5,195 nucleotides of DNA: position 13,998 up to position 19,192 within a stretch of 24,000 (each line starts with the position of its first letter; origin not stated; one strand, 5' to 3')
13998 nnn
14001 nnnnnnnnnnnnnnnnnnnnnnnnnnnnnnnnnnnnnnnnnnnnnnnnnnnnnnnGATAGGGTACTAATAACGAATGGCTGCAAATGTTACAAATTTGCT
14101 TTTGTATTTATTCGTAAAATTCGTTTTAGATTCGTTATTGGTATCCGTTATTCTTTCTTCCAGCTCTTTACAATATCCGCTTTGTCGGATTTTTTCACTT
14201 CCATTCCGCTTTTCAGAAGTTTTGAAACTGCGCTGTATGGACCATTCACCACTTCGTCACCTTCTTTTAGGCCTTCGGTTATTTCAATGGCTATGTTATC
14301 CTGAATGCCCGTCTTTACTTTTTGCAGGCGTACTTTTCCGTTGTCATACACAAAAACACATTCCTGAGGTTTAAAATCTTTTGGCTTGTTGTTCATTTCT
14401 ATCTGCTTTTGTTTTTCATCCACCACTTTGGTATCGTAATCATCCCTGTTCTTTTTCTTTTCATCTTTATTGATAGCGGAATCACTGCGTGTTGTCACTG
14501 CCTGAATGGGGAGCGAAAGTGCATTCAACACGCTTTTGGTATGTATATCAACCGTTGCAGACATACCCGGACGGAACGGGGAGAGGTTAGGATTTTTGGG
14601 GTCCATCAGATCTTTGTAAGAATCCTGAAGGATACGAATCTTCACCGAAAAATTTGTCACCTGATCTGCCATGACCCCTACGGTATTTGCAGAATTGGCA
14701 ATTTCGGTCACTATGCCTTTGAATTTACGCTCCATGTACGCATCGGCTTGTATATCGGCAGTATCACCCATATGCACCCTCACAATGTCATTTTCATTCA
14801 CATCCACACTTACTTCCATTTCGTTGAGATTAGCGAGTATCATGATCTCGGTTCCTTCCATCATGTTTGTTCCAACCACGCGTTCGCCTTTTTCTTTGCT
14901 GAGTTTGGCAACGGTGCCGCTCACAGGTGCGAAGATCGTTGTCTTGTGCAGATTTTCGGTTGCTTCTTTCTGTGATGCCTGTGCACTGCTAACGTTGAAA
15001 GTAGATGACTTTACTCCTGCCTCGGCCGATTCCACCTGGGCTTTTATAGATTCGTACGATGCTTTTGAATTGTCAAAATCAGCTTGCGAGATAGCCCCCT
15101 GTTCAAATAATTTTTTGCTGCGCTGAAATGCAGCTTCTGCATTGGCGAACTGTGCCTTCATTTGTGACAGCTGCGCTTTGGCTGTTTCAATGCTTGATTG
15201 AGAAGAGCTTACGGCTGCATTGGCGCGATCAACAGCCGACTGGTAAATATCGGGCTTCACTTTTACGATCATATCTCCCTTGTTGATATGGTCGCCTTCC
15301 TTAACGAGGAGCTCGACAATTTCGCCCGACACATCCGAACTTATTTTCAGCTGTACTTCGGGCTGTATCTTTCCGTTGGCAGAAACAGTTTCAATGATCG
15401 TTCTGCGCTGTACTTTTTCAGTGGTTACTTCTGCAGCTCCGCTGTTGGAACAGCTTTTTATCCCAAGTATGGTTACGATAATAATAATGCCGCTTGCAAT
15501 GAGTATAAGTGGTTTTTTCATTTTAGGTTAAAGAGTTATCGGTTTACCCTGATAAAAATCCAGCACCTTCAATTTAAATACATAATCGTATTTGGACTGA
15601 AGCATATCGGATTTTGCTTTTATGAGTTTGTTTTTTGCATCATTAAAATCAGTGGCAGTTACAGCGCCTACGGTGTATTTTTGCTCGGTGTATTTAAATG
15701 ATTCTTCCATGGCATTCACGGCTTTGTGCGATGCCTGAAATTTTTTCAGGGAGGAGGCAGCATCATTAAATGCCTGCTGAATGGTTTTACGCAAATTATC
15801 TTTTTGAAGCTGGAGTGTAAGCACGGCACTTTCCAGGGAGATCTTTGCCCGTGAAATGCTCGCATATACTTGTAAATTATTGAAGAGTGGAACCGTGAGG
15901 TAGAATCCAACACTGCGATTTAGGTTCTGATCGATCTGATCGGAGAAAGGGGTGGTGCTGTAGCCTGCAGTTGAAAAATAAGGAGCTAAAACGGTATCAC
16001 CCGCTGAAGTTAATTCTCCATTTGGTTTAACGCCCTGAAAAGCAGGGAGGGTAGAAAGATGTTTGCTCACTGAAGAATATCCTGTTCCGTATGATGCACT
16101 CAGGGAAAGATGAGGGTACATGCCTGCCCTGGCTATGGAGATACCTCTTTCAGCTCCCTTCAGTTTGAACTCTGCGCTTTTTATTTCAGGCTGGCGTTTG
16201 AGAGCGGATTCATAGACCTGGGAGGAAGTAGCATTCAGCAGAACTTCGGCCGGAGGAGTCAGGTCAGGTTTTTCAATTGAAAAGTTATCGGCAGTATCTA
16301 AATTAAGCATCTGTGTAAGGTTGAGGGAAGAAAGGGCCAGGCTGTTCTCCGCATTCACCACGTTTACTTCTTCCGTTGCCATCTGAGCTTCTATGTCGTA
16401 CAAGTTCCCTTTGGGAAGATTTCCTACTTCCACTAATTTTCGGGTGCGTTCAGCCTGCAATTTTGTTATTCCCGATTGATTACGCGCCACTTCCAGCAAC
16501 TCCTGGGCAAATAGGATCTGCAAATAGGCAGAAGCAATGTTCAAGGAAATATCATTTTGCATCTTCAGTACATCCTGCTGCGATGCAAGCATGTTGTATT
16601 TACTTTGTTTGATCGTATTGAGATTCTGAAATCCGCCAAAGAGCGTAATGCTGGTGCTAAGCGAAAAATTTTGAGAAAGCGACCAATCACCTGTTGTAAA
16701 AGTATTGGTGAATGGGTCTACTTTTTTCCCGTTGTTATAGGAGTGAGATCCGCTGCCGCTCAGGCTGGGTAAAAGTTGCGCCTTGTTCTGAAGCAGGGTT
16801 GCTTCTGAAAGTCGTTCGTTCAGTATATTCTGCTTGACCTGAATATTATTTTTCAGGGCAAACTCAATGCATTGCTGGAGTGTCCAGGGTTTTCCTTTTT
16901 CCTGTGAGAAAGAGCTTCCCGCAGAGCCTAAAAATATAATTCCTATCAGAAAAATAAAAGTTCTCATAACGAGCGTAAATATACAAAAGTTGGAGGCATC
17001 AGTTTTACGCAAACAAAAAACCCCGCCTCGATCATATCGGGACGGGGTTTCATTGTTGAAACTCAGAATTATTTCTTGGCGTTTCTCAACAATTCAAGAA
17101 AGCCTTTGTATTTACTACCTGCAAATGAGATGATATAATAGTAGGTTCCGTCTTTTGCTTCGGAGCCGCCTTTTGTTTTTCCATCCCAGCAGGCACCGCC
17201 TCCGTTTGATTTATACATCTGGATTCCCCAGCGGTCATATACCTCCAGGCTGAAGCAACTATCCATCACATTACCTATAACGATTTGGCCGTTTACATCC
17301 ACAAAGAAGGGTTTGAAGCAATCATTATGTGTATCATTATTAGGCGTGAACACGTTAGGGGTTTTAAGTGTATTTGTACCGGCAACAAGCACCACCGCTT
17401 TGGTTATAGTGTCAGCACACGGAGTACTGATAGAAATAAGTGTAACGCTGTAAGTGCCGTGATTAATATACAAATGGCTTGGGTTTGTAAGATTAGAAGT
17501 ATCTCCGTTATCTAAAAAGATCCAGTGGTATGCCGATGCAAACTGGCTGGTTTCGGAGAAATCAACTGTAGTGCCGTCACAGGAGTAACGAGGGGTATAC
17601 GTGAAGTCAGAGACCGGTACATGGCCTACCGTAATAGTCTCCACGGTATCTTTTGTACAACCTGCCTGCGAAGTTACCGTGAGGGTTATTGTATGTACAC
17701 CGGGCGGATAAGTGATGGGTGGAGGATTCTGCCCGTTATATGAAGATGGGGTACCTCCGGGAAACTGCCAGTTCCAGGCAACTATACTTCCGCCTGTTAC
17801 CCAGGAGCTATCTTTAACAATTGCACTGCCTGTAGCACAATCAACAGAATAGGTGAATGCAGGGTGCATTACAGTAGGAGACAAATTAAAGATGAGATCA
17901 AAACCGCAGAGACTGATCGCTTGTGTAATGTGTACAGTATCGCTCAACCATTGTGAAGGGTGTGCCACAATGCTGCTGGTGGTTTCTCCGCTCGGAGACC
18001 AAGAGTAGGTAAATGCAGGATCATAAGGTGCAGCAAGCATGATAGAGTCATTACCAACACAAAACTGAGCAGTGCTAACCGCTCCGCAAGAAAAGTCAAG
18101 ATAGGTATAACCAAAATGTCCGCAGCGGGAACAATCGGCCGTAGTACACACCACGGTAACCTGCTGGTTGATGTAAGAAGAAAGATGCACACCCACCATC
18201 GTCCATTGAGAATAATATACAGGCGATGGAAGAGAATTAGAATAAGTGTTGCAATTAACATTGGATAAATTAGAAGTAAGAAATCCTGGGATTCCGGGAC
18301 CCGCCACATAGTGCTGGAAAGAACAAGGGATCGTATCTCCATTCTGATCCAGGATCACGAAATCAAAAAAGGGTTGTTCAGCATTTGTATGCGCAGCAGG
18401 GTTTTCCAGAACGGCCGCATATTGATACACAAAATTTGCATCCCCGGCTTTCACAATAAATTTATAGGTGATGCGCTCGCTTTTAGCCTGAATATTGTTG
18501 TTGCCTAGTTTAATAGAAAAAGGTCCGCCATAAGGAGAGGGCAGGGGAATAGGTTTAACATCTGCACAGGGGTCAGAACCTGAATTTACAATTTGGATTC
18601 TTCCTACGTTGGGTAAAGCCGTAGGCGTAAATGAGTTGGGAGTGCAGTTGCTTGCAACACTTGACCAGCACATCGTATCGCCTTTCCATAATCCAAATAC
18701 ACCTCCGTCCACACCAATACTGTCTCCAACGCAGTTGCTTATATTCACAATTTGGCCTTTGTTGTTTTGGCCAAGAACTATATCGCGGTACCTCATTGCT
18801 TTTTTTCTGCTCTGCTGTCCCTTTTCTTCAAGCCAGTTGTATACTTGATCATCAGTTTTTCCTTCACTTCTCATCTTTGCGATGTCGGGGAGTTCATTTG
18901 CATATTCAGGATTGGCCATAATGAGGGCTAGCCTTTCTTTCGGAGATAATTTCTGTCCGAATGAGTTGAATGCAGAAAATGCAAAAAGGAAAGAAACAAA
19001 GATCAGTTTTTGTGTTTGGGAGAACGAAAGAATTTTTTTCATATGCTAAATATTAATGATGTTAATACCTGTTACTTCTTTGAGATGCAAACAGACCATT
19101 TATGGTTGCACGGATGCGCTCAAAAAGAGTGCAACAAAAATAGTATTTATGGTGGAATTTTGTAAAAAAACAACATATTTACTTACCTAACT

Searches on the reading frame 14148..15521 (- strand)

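Call 6: search_protein_families(library=pfam, proteins=[window:14148-15521:-], max_evalue=0.001)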
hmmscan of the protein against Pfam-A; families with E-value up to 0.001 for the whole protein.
window:14148-15521:- (457 aa): 6 families
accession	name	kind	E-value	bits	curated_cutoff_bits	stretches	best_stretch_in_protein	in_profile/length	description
PF16576.10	HlyD_D23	-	9.2e-16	58.2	30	1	44-279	4-189/214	Barrel-sandwich domain of CusB or HlyD membrane-fusion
PF13437.12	HlyD_3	-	1.7e-12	48.4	22.2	1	195-295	1-93/106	HlyD family secretion protein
PF13533.13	Biotin_lipoyl_2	-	5.8e-08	32.8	29.8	1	59-85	2-28/32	Biotin-lipoyl like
PF02321.23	OEP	-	1.9e-06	28.3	22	1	93-174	98-179/187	Outer membrane efflux protein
PF00364.28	Biotin_lipoyl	-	1.7e-05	25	22.1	1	57-87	42-72/73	Biotin-requiring enzyme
PF00358.26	PTS_EIIA_1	-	4.8e-05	23.5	27.2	0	64-96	79-111/127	phosphoenolpyruvate-dependent sugar phosphotransferase system, EIIA 1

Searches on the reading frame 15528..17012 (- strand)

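Call 6: search_protein_families(library=pfam, proteins=[window:15528-17012:-], max_evalue=0.001)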
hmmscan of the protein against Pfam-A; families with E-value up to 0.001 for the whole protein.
window:15528-17012:- (494 aa): 1 family
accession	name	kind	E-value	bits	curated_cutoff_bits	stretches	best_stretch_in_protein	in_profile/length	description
PF02321.23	OEP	-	9.9e-57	192.2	22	2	265-477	3-175/187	Outer membrane efflux protein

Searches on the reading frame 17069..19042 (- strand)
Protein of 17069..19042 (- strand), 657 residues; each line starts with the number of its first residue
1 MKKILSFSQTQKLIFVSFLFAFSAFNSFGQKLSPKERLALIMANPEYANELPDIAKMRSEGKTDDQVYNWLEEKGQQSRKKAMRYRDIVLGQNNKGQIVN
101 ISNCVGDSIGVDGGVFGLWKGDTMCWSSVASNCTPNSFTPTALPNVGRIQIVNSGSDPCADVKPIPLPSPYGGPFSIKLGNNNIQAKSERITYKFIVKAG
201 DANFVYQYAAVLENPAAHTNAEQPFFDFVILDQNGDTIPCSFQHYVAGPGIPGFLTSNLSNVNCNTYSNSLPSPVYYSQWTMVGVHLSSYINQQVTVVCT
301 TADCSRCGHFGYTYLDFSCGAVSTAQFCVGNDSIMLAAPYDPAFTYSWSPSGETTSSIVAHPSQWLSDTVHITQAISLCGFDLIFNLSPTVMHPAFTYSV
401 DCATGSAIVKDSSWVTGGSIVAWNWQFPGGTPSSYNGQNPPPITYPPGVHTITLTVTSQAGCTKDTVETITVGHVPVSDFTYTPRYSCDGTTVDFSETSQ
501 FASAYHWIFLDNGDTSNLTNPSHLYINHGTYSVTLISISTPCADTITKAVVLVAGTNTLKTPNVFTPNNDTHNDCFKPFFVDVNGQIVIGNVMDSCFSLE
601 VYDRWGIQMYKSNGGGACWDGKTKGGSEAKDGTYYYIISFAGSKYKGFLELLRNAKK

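Call 6: search_protein_families(library=pfam, proteins=[window:17069-19042:-], max_evalue=0.001)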
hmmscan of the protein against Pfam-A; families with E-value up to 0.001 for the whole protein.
window:17069-19042:- (657 aa): 3 families
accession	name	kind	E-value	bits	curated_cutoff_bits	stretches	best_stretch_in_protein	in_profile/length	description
PF13585.12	CHU_C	-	6.4e-18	65.1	27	1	560-650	2-85/86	CHU_C Type IX secretion signal domain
PF18911.6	PKD_4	-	1.1e-13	51.4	27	2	476-537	4-68/85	PKD domain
PF00801.26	PKD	-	1.3e-07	31.9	23.5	1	417-469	26-78/80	PKD domain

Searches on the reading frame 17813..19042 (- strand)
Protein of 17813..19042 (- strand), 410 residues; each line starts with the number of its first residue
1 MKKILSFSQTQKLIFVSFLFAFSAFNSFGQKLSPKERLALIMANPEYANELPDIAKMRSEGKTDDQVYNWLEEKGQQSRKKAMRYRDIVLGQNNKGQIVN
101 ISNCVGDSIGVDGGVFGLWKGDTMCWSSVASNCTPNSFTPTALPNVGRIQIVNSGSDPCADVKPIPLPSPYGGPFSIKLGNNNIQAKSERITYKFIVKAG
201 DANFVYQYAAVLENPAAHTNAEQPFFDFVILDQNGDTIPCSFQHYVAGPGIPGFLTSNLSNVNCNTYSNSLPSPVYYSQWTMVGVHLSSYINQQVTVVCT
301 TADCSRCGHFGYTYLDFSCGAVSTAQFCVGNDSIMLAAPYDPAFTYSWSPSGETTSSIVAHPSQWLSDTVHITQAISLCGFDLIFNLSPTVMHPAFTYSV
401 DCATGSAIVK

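Call 78: find_related_loci(query=window:17813-19042:-, collection=metagenome_contigs, flank=3000)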
Query window:17813-19042:- (410 aa) in metagenome_contigs; peptide patterns used: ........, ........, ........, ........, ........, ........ (x = any residue, [..] = any of these).
38 stretches matched a pattern, but none encodes a relative of the query by tblastn (E <= 1e-3).
